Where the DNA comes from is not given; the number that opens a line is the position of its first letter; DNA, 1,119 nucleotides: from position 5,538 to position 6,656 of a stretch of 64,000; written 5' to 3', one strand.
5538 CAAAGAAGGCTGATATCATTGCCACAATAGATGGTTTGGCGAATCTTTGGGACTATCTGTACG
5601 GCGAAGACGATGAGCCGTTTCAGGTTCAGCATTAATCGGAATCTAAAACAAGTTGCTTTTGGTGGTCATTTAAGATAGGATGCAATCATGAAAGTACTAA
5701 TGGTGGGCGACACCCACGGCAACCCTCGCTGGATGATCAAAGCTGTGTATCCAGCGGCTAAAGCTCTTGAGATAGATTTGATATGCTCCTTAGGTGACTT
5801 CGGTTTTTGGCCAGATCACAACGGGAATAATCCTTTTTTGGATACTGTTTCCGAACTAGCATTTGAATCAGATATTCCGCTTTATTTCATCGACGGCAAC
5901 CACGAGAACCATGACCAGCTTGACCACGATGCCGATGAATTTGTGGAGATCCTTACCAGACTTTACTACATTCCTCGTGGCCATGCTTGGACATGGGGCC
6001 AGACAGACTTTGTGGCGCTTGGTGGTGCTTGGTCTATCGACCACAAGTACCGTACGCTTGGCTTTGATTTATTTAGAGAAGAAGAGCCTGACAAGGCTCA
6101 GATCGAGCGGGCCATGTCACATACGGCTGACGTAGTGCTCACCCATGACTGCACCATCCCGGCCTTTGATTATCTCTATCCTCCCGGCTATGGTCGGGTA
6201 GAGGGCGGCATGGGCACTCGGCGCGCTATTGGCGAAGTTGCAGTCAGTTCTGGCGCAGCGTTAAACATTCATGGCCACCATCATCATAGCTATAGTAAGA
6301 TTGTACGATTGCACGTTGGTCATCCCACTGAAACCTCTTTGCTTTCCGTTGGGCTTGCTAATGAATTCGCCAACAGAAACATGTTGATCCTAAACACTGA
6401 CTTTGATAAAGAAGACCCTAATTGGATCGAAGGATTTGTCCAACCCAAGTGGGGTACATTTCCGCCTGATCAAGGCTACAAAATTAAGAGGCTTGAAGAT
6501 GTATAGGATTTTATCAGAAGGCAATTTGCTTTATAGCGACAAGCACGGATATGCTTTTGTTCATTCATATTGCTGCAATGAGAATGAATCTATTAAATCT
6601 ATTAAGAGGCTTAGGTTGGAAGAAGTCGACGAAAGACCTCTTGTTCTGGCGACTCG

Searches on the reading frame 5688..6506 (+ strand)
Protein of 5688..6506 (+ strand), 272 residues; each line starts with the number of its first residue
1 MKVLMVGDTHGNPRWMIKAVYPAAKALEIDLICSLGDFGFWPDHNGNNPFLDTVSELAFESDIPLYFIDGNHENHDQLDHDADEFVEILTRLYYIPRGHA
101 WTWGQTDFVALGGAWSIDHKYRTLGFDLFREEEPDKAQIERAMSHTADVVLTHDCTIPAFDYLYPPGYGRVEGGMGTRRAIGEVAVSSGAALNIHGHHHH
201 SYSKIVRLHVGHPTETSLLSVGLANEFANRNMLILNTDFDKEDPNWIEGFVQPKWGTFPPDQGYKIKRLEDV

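Call 68: find_encoding_contigs(protein=window:5688-6506:+, flank=10000, max_places=2)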
Protein window:5688-6506:+ (272 aa): 4 contigs read that carry it; 2 places shown.
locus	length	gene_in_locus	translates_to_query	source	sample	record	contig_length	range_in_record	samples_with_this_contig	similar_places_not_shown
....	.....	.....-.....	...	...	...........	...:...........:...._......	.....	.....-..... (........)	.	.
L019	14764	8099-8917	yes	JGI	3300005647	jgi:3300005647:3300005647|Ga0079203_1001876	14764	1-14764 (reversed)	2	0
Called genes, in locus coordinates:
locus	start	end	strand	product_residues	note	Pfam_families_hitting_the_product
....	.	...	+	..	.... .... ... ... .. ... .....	?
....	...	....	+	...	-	-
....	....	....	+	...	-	-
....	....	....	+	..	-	-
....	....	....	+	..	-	-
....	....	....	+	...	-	-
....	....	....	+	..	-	-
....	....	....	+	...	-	-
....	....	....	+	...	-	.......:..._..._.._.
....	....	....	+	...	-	-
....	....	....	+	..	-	-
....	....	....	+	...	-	-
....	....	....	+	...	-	-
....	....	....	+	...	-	-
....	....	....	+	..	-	-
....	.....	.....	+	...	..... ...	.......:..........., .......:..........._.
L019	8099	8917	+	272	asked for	PF00149:Metallophos, PF12850:Metallophos_2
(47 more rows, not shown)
